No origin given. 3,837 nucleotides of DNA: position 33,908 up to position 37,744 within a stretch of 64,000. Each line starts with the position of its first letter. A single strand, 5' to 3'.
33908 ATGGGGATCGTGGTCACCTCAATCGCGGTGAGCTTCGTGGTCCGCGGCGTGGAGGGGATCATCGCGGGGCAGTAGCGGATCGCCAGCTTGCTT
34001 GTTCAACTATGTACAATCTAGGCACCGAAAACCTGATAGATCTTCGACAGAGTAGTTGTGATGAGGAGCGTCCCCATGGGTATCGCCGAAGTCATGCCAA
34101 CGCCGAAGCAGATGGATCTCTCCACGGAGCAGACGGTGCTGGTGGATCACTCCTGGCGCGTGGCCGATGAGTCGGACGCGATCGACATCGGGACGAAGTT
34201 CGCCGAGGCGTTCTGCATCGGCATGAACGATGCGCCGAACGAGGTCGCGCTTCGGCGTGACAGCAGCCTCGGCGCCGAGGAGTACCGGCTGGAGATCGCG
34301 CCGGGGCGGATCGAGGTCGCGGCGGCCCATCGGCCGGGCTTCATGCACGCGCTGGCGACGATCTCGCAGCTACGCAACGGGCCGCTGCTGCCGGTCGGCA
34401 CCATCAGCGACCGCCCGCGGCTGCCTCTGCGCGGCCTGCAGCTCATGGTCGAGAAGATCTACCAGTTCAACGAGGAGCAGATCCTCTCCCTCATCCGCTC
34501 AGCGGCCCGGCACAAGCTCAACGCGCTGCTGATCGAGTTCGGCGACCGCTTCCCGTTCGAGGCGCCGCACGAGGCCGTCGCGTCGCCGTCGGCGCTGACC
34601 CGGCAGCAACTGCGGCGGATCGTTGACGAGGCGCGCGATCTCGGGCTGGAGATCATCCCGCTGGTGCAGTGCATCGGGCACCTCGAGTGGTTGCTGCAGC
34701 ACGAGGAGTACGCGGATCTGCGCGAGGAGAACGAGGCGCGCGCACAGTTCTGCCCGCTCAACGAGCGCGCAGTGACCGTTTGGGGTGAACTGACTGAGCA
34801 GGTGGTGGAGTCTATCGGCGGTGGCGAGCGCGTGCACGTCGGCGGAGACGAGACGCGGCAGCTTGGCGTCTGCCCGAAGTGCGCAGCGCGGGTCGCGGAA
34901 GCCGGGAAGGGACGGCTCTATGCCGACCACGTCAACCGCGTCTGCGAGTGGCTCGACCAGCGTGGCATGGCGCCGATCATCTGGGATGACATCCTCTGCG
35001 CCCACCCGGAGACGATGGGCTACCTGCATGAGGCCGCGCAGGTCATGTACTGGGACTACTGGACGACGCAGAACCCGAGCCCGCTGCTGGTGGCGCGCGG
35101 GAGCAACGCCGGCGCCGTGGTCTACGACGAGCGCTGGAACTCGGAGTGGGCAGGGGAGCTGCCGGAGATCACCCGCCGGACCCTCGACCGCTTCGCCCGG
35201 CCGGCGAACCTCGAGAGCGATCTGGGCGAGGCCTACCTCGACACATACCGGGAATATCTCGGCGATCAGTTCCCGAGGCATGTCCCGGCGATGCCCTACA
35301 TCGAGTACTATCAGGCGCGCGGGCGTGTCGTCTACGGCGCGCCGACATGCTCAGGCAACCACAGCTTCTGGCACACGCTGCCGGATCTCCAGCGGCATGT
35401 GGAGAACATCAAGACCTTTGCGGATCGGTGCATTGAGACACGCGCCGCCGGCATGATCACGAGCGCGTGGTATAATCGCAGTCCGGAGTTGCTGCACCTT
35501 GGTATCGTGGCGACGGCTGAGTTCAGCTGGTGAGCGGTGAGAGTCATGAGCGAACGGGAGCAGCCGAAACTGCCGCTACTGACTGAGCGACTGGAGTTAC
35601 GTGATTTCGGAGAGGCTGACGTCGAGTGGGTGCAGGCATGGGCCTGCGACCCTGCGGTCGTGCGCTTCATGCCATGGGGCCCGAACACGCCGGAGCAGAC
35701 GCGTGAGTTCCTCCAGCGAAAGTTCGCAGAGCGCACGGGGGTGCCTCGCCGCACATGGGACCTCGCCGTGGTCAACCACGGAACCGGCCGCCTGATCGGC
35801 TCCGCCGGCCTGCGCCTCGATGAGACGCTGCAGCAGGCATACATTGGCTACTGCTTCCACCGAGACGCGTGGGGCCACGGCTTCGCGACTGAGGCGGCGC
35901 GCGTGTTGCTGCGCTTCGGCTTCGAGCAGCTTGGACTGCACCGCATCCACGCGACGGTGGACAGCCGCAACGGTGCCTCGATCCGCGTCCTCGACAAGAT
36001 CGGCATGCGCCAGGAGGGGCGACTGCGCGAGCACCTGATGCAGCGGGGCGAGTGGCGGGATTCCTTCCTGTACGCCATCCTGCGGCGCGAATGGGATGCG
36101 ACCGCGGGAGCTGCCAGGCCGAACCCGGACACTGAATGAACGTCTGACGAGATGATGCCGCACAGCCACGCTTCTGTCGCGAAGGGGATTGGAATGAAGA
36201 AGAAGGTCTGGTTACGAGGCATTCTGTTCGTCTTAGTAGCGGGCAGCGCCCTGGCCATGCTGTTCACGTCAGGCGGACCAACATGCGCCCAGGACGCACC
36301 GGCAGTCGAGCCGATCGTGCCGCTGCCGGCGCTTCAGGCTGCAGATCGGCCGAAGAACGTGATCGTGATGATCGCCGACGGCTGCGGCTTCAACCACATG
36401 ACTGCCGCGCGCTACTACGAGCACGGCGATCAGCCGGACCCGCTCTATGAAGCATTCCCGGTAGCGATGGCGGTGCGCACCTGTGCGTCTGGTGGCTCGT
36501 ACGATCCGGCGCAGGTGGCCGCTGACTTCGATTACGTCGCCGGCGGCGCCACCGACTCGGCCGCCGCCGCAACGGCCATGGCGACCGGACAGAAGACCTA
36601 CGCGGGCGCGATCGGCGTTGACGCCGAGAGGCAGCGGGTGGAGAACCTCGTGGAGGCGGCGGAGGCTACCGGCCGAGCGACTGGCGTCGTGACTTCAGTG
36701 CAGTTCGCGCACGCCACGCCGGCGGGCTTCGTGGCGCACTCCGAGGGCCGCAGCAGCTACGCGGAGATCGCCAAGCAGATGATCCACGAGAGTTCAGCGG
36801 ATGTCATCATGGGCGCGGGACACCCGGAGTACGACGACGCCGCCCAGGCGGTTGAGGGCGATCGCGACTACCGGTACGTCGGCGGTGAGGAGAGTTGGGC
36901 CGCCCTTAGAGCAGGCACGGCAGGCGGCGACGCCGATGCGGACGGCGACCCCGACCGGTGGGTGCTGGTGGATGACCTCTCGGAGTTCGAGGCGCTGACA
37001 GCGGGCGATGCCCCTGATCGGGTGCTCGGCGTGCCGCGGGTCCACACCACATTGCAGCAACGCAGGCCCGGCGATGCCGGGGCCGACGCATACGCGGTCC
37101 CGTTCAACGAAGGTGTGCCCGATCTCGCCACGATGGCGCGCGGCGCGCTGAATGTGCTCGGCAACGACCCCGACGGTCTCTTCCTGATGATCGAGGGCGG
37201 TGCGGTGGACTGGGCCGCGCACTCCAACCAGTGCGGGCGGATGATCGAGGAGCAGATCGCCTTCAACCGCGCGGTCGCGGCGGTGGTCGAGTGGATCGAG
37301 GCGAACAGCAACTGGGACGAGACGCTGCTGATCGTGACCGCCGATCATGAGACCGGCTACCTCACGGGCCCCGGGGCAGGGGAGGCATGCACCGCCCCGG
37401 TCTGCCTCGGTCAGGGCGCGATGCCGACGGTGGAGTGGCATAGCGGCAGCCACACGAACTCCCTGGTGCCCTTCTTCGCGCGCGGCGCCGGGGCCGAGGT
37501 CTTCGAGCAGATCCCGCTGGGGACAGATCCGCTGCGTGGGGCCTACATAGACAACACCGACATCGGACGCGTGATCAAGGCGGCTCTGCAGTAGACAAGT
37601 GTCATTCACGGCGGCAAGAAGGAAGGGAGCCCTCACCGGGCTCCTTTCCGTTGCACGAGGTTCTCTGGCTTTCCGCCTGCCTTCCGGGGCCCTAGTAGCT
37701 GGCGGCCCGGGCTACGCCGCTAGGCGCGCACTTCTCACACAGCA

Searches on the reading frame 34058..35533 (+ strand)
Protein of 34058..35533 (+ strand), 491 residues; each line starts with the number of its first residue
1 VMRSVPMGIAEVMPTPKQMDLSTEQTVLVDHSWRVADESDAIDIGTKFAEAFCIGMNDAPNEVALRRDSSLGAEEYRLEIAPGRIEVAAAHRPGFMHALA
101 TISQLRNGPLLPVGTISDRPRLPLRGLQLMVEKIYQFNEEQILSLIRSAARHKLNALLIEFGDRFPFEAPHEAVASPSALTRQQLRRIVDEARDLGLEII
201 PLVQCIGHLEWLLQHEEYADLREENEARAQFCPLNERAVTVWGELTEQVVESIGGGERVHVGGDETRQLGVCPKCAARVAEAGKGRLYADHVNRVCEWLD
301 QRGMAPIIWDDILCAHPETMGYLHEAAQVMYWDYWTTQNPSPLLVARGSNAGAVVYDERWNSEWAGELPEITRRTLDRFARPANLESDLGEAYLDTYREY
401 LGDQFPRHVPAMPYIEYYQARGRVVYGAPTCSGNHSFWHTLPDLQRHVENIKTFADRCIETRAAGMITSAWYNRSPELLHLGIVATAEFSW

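Call 73: search_protein_families(library=pfam, proteins=[window:34058-35533:+], max_evalue=0.001)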
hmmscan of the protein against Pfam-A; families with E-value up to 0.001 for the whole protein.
window:34058-35533:+ (491 aa): 2 families
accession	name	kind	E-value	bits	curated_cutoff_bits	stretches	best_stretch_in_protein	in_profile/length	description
PF00728.28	Glyco_hydro_20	-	2.7e-13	50.4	22.3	1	177-337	72-244/348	Glycosyl hydrolase family 20, catalytic domain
PF02838.20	Glyco_hydro_20b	-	1.4e-08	35.9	26.1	1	11-118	3-123/124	Glycosyl hydrolase family 20, domain 2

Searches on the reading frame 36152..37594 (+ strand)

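Call 73: search_protein_families(library=pfam, proteins=[window:36152-37594:+], max_evalue=0.001)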
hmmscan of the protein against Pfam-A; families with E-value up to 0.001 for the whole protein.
window:36152-37594:+ (480 aa): 1 family
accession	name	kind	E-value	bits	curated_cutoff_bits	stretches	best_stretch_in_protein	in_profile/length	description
PF00245.25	Alk_phosphatase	-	1.4e-54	186.1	24.4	1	68-403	2-320/423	Alkaline phosphatase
